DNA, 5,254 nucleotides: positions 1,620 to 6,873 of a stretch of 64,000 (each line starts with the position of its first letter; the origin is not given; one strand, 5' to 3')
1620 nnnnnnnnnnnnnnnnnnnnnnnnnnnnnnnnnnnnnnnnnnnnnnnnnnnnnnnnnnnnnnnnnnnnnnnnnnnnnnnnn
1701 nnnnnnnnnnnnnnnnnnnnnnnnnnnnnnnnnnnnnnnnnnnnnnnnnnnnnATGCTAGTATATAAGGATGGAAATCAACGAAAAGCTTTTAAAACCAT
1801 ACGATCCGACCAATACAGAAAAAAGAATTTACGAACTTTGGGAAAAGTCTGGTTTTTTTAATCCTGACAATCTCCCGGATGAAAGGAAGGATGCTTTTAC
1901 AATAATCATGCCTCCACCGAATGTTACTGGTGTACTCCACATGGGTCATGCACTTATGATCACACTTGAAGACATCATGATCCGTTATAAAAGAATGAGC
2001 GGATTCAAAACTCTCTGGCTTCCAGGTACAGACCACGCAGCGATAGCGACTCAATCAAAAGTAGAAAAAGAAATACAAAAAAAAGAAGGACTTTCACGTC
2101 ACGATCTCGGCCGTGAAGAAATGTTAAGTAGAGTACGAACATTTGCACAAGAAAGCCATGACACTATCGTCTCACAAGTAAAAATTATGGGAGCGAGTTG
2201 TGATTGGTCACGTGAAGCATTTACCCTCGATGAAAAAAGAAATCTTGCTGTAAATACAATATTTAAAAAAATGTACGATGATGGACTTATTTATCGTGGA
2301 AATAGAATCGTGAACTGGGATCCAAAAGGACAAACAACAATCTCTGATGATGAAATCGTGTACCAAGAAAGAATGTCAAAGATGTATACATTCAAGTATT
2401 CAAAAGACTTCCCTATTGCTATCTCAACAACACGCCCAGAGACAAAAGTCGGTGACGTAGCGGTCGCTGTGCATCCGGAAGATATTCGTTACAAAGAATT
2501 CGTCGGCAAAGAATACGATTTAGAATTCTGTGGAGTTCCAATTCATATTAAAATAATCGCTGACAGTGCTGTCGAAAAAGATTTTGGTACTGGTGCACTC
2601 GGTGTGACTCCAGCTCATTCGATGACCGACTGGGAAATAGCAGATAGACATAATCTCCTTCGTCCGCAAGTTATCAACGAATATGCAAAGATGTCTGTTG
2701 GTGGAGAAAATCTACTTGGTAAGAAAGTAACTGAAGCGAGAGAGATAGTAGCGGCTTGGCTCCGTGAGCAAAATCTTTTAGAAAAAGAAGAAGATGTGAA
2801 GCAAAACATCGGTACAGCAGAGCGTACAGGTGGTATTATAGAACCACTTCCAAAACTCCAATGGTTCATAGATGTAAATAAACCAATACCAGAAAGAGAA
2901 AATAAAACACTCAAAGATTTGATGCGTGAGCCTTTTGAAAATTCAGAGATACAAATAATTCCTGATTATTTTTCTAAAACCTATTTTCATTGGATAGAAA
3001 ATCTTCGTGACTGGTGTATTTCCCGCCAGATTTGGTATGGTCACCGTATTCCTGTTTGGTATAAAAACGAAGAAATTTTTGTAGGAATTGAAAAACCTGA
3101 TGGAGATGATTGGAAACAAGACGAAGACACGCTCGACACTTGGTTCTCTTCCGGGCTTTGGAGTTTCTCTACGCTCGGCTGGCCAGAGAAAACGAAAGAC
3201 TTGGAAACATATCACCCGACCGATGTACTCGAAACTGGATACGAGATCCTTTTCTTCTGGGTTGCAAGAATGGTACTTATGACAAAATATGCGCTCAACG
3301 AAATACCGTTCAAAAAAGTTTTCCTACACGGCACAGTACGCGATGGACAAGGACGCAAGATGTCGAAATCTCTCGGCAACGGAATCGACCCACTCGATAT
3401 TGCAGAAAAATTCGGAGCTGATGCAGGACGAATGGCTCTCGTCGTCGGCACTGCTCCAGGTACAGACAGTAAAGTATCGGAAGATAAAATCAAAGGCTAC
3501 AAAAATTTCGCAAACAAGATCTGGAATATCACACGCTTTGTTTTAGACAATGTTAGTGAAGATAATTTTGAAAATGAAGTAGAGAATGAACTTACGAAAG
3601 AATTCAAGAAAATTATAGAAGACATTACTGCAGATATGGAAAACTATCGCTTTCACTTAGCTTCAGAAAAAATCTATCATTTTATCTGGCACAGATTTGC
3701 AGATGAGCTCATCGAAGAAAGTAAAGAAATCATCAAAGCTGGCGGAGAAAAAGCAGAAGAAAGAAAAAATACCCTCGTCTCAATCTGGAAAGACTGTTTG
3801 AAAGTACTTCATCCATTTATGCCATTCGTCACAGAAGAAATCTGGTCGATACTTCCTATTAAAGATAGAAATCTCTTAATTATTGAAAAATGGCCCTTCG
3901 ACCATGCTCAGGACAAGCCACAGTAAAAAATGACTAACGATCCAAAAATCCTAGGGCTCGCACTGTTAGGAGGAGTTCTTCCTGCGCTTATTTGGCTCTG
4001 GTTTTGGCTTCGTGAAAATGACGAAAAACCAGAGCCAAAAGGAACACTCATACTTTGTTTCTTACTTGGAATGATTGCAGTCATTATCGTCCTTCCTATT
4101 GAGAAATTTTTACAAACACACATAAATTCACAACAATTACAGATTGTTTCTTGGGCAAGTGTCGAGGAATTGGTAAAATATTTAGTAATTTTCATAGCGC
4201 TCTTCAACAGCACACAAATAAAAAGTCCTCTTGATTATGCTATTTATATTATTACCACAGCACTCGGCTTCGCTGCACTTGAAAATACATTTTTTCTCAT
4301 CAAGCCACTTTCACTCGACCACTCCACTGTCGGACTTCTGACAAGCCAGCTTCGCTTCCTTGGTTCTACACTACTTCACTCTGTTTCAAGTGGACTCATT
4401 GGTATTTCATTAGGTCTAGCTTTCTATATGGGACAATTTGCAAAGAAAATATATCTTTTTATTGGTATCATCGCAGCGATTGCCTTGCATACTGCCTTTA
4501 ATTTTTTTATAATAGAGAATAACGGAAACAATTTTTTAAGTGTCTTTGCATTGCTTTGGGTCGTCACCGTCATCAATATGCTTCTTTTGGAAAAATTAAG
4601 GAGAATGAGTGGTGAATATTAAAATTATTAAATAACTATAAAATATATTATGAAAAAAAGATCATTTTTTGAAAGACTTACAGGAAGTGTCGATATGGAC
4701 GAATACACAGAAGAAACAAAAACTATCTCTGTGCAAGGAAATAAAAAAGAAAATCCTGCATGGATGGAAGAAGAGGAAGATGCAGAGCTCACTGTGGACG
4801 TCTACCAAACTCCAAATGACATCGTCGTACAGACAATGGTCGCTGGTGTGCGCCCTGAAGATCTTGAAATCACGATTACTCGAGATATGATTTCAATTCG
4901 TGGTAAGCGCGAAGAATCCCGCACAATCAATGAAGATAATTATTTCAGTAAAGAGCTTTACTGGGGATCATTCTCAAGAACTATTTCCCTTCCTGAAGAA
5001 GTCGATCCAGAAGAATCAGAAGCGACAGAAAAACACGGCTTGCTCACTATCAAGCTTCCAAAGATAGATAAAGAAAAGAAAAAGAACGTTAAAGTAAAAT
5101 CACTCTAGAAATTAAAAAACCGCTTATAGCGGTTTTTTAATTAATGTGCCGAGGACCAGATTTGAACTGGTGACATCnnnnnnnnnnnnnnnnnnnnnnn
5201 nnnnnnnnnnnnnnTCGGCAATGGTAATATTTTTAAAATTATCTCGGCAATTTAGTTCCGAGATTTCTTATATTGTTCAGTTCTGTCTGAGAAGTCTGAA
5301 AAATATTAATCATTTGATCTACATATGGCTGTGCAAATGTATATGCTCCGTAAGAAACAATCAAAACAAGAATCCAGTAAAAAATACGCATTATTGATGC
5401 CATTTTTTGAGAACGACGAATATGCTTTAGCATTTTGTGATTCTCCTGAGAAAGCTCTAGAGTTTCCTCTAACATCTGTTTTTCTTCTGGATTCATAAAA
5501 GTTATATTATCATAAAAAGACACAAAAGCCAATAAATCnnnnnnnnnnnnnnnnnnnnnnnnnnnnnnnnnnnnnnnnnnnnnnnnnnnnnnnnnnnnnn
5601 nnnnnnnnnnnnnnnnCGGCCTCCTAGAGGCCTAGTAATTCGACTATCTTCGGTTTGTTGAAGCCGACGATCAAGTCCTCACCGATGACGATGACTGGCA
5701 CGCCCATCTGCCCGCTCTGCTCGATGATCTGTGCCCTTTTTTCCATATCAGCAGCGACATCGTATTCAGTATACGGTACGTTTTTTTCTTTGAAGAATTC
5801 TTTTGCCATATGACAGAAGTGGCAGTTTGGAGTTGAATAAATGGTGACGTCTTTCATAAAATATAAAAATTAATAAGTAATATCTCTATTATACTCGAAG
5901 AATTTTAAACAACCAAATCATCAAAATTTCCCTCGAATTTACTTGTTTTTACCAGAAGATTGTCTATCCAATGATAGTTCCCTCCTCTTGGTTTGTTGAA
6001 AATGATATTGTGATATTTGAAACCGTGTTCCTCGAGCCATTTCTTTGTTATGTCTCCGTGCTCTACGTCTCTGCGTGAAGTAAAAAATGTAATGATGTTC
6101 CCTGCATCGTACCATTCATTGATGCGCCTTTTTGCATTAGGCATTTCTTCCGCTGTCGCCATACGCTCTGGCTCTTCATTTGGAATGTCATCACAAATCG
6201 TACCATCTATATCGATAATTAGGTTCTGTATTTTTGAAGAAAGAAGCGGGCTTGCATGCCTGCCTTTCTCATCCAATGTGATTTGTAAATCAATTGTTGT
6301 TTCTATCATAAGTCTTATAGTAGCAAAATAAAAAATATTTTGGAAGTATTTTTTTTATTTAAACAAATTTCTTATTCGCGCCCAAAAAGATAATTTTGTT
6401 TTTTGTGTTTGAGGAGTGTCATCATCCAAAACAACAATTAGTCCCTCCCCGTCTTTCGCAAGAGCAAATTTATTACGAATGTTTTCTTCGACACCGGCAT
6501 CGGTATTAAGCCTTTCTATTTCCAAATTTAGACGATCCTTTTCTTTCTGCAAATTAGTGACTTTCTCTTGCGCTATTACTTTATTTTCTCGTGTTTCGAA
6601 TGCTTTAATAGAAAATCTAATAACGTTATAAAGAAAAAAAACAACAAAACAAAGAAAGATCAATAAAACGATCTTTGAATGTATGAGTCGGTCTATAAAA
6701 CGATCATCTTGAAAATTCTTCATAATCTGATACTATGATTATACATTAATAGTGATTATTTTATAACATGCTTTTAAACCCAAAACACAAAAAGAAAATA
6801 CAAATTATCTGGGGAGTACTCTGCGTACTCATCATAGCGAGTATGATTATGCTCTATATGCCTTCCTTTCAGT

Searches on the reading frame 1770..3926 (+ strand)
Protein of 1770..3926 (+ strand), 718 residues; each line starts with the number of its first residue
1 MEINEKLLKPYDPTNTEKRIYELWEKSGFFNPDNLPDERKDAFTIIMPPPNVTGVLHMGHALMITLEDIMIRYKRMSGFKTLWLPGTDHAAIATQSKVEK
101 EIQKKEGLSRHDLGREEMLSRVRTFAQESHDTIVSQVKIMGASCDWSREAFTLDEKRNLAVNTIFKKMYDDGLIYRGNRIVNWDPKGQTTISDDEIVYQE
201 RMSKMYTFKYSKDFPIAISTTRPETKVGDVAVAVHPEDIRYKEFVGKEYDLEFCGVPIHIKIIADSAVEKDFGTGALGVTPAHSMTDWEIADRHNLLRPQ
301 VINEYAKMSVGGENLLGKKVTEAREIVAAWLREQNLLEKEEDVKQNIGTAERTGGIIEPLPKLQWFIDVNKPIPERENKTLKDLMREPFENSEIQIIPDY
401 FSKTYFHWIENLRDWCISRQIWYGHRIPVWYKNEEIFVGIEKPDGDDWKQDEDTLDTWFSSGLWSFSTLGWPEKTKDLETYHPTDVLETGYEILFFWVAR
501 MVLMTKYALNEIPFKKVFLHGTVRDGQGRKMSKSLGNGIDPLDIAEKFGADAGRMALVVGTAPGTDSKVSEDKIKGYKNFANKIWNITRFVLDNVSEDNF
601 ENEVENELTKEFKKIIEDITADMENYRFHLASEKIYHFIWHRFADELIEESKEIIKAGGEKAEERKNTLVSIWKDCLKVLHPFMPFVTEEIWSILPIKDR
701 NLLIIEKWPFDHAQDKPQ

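Call 5: search_protein_families(library=pfam, max_evalue=0.001, proteins=[window:1770-3926:+])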
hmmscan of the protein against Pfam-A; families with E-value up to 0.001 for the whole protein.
window:1770-3926:+ (718 aa): 5 families
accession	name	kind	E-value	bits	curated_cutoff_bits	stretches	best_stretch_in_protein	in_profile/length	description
PF00133.28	tRNA-synt_1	-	2e-129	432.5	22.7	2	20-435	2-251/414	tRNA synthetases class I (I, L, M and V)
PF08264.19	Anticodon_1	-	4.7e-25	88.6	25.1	1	607-710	3-106/148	Anticodon-binding domain of tRNA ligase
PF09334.17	tRNA-synt_1g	-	1.4e-18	67.3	20.1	2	49-196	7-135/391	tRNA synthetases class I (M)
PF01406.26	tRNA-synt_1e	-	0.00069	19.5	27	0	507-558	230-281/301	tRNA synthetases class I (C) catalytic domain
PF13603.12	tRNA-synt_1_2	-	0.00084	19.3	25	0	262-305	100-143/185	Leucyl-tRNA synthetase, editing domain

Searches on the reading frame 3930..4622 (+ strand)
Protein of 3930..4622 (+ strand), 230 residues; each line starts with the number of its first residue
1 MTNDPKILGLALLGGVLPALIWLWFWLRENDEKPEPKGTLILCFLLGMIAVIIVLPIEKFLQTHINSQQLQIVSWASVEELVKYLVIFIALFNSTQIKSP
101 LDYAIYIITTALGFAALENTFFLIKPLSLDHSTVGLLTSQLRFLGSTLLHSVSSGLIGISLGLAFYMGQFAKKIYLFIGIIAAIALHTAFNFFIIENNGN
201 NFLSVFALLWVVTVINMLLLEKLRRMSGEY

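Call 42: search_protein_families(library=pfam, max_evalue=0.001, proteins=[window:3930-4622:+])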
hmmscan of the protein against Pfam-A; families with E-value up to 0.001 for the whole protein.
window:3930-4622:+ (230 aa): 1 family
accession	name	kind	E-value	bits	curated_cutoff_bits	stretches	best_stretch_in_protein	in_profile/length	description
PF13367.11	PrsW-protease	-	6.3e-28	98.1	23.5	1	35-213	1-192/196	PrsW family intramembrane metalloprotease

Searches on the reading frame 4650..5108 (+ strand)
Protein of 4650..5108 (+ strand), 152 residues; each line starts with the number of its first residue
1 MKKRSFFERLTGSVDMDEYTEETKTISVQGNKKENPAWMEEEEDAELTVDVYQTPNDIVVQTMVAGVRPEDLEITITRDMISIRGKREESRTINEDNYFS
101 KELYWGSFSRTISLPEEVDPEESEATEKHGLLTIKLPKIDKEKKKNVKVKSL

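Call 42: search_protein_families(library=pfam, max_evalue=0.001, proteins=[window:4650-5108:+])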
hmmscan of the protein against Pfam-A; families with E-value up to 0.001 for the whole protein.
window:4650-5108:+ (152 aa): 2 families
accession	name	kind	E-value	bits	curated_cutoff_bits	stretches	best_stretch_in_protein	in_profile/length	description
PF00011.27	HSP20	-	3.6e-19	69.2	20.8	1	51-148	2-100/102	Hsp20/alpha crystallin family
PF04969.22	CS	-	6.9e-06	27.4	21.3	1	49-138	3-78/78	CS domain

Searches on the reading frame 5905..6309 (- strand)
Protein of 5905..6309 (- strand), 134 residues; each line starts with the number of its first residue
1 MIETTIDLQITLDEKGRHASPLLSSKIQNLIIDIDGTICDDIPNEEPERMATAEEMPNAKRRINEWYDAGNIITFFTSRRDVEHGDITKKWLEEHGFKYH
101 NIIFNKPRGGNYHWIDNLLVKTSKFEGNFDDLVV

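Call 42: search_protein_families(library=pfam, max_evalue=0.001, proteins=[window:5905-6309:-])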
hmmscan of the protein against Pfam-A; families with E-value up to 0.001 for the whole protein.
window:5905-6309:- (134 aa): 2 families
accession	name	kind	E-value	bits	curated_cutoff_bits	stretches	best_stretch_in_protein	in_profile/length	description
PF24694.1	LNS2_PITM1-3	-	1.6e-06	28.6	27.7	1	31-105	2-71/124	PITM 1-3, LNS2 domain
PF03767.20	Acid_phosphat_B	-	0.0004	20.4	27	0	25-108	75-174/230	HAD superfamily, subfamily IIIB (Acid phosphatase)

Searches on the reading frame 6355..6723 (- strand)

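Call 42: search_protein_families(library=pfam, max_evalue=0.001, proteins=[window:6355-6723:-])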
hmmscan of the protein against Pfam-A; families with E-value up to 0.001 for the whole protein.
window:6355-6723:- (122 aa): 1 family
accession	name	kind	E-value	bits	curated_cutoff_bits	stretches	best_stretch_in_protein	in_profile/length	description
PF04977.20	DivIC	-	1.3e-09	38.2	28.9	1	24-100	2-79/80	Septum formation initiator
